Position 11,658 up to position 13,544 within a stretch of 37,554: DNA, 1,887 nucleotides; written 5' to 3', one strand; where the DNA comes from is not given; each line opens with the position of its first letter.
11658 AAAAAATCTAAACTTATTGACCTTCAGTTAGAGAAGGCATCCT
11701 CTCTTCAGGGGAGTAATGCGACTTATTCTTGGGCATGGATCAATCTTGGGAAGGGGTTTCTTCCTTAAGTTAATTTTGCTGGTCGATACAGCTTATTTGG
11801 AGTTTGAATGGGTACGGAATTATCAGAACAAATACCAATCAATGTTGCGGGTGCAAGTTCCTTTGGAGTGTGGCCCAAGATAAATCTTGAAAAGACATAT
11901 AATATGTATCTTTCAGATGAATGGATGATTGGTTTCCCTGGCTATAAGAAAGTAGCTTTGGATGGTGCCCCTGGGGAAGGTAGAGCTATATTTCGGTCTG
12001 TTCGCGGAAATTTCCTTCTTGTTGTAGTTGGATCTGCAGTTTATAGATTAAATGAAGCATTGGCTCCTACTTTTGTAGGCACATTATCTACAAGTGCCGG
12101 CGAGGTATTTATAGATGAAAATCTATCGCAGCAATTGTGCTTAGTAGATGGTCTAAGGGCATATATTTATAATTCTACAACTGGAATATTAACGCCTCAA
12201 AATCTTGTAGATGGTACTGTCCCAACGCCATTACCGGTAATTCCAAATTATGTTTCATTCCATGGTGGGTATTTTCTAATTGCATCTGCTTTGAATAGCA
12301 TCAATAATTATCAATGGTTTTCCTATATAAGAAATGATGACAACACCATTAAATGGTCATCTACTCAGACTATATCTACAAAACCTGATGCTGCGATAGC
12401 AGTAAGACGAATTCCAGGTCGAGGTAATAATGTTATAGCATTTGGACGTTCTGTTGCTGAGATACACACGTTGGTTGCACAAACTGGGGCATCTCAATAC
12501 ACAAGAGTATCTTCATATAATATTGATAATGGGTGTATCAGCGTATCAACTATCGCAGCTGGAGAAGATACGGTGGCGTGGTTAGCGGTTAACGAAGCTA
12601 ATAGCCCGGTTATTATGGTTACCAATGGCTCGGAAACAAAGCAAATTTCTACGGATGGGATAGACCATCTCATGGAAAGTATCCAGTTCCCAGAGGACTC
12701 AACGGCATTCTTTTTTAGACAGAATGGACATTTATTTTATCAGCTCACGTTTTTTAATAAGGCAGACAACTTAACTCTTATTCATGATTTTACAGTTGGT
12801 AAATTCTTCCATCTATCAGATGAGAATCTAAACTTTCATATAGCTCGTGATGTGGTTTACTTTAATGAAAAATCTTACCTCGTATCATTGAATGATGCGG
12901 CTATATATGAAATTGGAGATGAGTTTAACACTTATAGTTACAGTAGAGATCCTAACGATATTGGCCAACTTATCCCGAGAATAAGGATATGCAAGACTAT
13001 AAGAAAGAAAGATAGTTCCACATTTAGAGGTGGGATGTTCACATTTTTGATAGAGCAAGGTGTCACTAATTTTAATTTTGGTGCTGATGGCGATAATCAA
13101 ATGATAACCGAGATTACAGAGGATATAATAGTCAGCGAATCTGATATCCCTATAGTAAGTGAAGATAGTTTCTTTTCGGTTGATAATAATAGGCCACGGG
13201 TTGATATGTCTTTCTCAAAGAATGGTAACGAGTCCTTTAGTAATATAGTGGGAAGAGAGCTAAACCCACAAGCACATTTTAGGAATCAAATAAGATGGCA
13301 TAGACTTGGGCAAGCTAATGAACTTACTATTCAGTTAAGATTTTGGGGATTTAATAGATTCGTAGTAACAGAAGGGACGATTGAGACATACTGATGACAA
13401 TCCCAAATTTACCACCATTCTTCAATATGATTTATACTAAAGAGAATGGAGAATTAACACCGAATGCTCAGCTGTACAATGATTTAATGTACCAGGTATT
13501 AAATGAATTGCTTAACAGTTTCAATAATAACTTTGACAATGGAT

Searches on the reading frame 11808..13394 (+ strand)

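Call 19: search_protein_families(library=phrogs, proteins=[window:11808-13394:+], max_evalue=0.01)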
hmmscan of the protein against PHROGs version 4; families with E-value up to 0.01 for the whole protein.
window:11808-13394:+ (528 aa): 2 families
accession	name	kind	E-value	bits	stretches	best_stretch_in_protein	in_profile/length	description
phrog_578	-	connector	1.2e-40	140.5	1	36-514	39-456/486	head closure Hc3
phrog_19101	-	unknown function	0.008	15.6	0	464-511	527-574/595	-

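Call 48: search_protein_families(library=pfam, proteins=[window:11808-13394:+], max_evalue=0.01)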
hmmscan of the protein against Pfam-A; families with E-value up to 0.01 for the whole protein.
window:11808-13394:+ (528 aa): 1 family
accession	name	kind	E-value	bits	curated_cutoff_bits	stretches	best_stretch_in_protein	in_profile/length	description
PF11134.13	Phage_stabilise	-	2.2e-05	23.7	25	1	35-296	35-284/469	Phage stabilisation protein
